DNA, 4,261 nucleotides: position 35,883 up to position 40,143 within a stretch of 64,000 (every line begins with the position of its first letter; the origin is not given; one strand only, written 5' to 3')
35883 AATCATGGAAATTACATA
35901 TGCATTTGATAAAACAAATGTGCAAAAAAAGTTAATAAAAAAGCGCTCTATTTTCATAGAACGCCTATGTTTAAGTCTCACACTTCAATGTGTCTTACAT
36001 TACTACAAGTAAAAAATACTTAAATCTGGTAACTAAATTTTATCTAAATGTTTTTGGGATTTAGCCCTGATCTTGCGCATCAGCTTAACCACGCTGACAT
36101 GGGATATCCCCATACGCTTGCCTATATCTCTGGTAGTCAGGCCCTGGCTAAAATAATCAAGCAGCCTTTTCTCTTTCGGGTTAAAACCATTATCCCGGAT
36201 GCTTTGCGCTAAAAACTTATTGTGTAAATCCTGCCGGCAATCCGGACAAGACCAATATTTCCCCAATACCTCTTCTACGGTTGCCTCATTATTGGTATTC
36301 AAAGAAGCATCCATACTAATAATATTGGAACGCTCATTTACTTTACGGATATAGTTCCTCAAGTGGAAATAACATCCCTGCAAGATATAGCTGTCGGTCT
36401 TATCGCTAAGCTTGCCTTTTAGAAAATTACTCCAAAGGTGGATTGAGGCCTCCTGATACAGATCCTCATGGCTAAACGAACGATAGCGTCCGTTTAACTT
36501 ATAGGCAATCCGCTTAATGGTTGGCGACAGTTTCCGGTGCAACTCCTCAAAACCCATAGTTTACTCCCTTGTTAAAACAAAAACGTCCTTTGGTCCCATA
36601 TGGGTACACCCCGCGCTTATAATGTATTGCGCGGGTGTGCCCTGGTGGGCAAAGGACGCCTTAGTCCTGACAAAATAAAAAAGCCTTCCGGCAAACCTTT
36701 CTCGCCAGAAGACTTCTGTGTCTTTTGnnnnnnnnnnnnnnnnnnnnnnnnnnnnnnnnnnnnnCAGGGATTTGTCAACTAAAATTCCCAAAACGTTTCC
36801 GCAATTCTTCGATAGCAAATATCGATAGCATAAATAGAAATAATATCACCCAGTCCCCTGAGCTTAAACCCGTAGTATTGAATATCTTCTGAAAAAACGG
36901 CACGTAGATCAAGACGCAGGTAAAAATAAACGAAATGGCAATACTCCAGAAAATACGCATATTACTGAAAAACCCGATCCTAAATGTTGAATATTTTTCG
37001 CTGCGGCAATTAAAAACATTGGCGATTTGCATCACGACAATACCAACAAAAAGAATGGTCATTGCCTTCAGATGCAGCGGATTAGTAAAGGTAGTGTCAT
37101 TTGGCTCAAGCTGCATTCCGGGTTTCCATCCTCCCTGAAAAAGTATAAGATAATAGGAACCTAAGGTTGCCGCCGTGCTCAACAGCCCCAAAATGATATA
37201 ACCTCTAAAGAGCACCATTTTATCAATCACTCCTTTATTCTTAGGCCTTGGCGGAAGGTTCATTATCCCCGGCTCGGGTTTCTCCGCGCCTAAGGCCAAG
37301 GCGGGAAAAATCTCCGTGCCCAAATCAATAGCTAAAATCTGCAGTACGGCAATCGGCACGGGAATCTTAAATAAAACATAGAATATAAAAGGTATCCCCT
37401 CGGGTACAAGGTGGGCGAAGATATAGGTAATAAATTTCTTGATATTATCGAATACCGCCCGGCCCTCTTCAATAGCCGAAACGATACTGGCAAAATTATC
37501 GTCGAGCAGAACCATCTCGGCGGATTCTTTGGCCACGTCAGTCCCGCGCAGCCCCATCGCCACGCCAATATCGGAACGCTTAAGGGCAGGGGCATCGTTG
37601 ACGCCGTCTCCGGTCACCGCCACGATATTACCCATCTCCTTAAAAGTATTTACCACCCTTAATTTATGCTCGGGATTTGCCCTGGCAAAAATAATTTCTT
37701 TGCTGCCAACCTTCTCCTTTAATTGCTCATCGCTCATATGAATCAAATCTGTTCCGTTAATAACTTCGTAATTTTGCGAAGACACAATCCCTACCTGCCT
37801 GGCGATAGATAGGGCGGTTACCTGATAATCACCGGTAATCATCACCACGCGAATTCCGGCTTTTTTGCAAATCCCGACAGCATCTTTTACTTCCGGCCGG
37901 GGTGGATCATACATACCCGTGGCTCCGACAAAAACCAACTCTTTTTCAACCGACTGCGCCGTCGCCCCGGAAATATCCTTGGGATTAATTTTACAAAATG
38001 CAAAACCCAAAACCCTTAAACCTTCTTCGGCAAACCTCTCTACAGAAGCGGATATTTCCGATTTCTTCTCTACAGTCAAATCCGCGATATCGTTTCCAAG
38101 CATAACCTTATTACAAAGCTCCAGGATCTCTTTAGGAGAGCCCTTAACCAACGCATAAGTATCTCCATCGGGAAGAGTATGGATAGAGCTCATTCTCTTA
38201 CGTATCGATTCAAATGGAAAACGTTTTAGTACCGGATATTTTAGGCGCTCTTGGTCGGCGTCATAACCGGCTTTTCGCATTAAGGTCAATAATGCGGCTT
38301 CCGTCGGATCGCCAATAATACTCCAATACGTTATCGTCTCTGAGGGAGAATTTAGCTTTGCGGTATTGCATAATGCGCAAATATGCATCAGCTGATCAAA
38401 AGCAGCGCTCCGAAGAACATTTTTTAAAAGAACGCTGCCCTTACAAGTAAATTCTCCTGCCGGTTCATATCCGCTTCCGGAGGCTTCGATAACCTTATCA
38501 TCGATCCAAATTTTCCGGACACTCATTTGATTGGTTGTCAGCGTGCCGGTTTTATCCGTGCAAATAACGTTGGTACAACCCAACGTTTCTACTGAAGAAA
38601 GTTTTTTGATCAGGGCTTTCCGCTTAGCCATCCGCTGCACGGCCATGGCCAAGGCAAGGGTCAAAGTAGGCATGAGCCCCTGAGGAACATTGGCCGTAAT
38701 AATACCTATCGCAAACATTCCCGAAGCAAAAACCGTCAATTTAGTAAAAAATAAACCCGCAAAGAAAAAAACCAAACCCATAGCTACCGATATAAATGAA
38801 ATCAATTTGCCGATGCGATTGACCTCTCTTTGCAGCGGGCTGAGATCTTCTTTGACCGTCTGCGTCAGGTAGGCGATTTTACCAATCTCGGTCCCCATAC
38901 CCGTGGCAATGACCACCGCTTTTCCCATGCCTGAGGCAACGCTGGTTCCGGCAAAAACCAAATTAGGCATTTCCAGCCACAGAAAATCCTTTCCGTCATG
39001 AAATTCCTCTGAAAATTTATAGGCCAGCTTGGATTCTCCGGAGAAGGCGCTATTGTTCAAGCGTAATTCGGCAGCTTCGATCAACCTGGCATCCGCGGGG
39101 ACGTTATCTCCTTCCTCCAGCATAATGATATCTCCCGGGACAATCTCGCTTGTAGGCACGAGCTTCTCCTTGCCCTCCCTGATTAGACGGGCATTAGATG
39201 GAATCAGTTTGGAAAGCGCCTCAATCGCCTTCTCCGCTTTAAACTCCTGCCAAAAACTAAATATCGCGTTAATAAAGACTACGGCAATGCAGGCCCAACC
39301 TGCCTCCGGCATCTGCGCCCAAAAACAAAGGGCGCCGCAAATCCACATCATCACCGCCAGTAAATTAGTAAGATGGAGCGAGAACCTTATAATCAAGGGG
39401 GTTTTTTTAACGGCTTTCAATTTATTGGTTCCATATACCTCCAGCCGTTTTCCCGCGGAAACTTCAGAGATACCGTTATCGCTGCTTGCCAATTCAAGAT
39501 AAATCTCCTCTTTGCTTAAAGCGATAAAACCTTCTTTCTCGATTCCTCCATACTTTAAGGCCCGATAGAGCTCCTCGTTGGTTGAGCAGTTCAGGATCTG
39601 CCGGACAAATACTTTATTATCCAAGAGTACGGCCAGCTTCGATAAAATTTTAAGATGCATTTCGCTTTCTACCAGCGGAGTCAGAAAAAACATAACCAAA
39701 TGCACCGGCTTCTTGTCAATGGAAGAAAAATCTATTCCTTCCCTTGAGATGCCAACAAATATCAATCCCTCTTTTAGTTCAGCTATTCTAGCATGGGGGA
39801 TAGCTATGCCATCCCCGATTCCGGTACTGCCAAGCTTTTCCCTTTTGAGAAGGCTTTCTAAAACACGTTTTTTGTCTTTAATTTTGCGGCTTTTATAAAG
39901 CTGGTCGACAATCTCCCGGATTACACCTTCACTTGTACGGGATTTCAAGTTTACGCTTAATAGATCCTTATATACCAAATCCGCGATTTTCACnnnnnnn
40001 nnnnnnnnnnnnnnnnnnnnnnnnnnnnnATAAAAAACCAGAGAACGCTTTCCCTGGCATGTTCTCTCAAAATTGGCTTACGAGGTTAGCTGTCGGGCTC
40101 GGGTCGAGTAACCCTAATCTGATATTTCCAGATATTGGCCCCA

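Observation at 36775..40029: PTS EIIA(Ntr)-like domain fused to a P-type cation ATPase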

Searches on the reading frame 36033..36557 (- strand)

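Call 16: search_protein_families(library=pfam, proteins=[window:36033-36557:-], max_evalue=0.001)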
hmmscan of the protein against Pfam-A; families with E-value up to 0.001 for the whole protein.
window:36033-36557:- (174 aa): 2 families
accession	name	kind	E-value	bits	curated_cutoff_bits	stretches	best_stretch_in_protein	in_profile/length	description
PF00196.25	GerE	-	6.3e-05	23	23.5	1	127-169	5-51/57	Bacterial regulatory proteins, luxR family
PF04542.20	Sigma70_r2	-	0.00011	22.4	24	1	7-44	2-37/71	Sigma-70 region 2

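Call 83: search_protein_families(library=ncbifam, proteins=[window:36033-36557:-], max_evalue=0.01)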
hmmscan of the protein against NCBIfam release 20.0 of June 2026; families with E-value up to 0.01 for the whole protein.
window:36033-36557:- (174 aa): 11 families
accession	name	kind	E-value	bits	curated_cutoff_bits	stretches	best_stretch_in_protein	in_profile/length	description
TIGR02937.1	sigma70-ECF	superfamily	6.5e-13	48.6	42.9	1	3-171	3-165/165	sigma-70 family RNA polymerase sigma factor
TIGR02989.1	Sig-70_gvs1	subfamily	7.9e-06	25.9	124.55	1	29-166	27-153/158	RNA polymerase sigma-70 factor, Rhodopirellula/Verrucomicrobium family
TIGR02985.1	Sig70_bacteroi1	subfamily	8.9e-06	26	126.4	1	3-162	3-153/162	RNA polymerase sigma-70 factor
TIGR02980.1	SigBFG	subfamily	2.4e-05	24.1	234.35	1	80-168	136-223/227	SigB/SigF/SigG family RNA polymerase sigma factor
TIGR02479.1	FliA_WhiG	subfamily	0.0002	21.2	189.6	0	61-166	108-218/224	FliA/WhiG family RNA polymerase sigma factor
NF005413.0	PRK06986.1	subfamily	0.0013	18.6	201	0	54-172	118-237/241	RNA polymerase sigma factor FliA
TIGR02941.1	Sigma_B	equivalog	0.0024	17.4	315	1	77-168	159-250/255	RNA polymerase sigma factor SigB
NF033558.1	transpos_IS1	equivalog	0.0027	17.7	100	1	102-169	22-85/199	IS1 family transposase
NF003257.0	PRK04217.1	equivalog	0.0036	17.4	115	1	131-169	52-88/110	hypothetical protein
NF009959.0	PRK13426.1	equivalog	0.0055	16.3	394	1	8-119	121-227/291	F0F1 ATP synthase subunit gamma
NF047785.1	respo_reg_MadR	equivalog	0.0078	15.6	300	0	122-165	146-193/209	MadR family response regulator transcription factor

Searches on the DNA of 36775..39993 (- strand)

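Call 38: search_rna_families(sources=[L001, L003, L004, L005, L006, L007, L008], threshold=gathering)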
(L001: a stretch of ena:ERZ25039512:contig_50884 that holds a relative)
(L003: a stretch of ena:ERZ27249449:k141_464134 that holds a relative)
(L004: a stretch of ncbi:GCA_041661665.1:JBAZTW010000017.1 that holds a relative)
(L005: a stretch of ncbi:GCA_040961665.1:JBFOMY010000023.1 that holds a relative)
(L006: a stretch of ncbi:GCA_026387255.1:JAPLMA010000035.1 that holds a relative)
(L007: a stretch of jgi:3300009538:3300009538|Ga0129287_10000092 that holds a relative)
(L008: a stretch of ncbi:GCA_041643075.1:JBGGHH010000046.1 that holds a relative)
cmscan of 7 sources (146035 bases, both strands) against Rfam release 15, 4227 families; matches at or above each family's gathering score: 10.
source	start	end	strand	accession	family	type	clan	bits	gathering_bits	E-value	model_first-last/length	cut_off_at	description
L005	9798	9932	+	RF00379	c-di-AMP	Cis-reg; riboswitch;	-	84.8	38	5.8e-18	1-134/134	no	c-di-AMP riboswitch aptamer (ydaO/yuaA leader)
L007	9769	9945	+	RF00379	c-di-AMP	Cis-reg; riboswitch;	-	79.7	38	1.5e-16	1-134/134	no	c-di-AMP riboswitch aptamer (ydaO/yuaA leader)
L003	5532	5670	+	RF00379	c-di-AMP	Cis-reg; riboswitch;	-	78.7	38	3e-16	1-134/134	no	c-di-AMP riboswitch aptamer (ydaO/yuaA leader)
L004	9793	9931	+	RF00379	c-di-AMP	Cis-reg; riboswitch;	-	78.7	38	3e-16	1-134/134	no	c-di-AMP riboswitch aptamer (ydaO/yuaA leader)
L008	9769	9922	+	RF00379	c-di-AMP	Cis-reg; riboswitch;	-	74.8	38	3.7e-15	1-134/134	no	c-di-AMP riboswitch aptamer (ydaO/yuaA leader)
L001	9732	9946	+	RF00379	c-di-AMP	Cis-reg; riboswitch;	-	73.1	38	1.1e-14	1-134/134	no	c-di-AMP riboswitch aptamer (ydaO/yuaA leader)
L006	9750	9935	+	RF00379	c-di-AMP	Cis-reg; riboswitch;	-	67.6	38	3.7e-13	1-134/134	no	c-di-AMP riboswitch aptamer (ydaO/yuaA leader)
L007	15169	15241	+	RF00005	tRNA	Gene; tRNA;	CL00001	59.8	29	4.5e-10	1-71/71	no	tRNA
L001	4727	4838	+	RF00059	TPP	Cis-reg; riboswitch;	-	57.9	54.3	2.1e-08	1-105/105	no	TPP riboswitch aptamer (THI element)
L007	13304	13387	-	RF00005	tRNA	Gene; tRNA;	CL00001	52.5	29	4.6e-08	1-71/71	no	tRNA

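Call 65: search_rna_families(sources=[L074, L075, L076, L077], threshold=gathering)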
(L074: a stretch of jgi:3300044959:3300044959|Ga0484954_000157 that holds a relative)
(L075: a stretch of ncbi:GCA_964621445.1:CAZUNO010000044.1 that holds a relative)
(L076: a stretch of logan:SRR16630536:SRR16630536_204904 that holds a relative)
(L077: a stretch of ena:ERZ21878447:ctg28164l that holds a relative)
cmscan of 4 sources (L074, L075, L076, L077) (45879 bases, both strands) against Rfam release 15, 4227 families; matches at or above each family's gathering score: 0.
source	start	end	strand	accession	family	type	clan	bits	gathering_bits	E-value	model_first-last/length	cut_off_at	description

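Call 68: search_rna_families(sources=[L078, L079], threshold=gathering)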
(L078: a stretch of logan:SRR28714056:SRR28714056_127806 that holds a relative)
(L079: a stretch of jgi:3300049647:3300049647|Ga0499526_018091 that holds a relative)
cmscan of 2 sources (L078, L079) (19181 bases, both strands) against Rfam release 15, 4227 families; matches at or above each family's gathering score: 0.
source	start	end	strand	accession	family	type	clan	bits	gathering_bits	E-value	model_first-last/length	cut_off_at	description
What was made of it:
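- Distant fused clades and the Fibrobacter-type clade lack the riboswitch (calls 65, 68), so the two controls are not obligatorily coupled.
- Tried and rejected: Absent (calls 65, 68).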
